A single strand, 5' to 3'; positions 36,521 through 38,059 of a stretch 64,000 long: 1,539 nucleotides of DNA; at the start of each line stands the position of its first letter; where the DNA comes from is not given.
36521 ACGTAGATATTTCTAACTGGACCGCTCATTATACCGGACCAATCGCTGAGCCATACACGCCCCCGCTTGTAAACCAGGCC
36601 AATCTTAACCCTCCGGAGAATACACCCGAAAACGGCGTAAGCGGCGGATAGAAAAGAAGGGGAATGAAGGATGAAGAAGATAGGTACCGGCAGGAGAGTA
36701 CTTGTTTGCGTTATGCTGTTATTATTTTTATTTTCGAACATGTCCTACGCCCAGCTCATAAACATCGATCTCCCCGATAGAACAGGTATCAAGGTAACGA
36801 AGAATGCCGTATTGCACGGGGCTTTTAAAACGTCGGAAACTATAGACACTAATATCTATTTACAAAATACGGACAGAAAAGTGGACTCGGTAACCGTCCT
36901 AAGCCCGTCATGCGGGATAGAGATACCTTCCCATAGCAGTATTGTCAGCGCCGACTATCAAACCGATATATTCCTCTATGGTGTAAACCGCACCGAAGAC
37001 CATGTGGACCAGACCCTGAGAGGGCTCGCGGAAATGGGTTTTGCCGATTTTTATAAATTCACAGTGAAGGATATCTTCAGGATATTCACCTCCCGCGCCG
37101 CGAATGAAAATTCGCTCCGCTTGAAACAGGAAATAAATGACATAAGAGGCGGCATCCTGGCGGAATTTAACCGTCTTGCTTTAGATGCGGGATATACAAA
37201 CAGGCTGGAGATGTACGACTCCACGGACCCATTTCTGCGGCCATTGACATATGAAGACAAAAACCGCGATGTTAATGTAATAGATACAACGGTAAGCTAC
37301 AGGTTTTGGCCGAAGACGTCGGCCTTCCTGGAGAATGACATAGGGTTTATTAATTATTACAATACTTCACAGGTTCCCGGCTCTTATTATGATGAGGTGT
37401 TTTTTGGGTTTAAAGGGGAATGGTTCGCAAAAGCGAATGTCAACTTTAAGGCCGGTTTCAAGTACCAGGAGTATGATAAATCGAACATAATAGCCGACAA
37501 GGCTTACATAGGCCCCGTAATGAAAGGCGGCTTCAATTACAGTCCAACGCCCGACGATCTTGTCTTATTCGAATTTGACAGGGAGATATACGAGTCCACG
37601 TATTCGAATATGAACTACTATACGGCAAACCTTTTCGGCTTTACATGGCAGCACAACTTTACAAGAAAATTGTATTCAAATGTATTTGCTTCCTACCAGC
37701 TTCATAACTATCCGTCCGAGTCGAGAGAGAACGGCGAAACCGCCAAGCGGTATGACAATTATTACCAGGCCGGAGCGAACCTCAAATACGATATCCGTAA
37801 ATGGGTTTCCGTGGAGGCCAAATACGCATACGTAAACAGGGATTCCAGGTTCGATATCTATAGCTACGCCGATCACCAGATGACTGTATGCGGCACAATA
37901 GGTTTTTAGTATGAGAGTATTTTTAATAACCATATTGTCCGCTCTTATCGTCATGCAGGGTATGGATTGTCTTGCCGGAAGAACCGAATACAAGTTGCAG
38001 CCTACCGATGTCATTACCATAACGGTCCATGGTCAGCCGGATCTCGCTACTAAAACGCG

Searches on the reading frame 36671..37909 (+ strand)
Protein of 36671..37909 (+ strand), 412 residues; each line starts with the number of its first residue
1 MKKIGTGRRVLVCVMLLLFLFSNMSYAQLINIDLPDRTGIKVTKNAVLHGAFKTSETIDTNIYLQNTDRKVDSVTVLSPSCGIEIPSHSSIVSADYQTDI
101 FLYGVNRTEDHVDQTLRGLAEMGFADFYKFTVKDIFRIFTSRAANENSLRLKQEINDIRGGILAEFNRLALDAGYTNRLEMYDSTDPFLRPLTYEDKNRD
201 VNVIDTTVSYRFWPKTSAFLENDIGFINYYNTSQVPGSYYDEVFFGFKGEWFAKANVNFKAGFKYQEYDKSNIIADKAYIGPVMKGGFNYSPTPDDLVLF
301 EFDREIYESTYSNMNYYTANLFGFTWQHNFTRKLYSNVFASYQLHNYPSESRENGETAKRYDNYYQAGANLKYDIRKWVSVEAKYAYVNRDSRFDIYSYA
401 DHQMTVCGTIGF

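Call 16: search_protein_families(library=pfam, proteins=[window:36671-37909:+], max_evalue=0.001)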
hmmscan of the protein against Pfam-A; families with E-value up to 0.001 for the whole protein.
window:36671-37909:+ (412 aa): 1 family
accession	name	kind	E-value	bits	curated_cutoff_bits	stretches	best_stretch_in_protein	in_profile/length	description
PF10082.15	BBP2_2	-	5.7e-18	65.4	23.7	1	47-406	14-372/378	Putative beta-barrel porin 2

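Call 19: search_protein_families(library=ncbifam, proteins=[window:36671-37909:+], max_evalue=0.01)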
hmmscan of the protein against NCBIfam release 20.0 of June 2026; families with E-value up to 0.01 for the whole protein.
window:36671-37909:+ (412 aa): 2 families
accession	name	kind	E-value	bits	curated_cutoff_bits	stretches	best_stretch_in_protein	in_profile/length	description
TIGR03014.2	EpsL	equivalog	3.2e-08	33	275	1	196-412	167-385/385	XrtB/PEP-CTERM-associated polysaccharide biosynthesis outer membrane protein EpsL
TIGR03016.1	pepcterm_hypo_1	hypoth_equivalog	8.6e-07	28.3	90.85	1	304-401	373-466/477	TIGR03016 family PEP-CTERM system-associated outer membrane protein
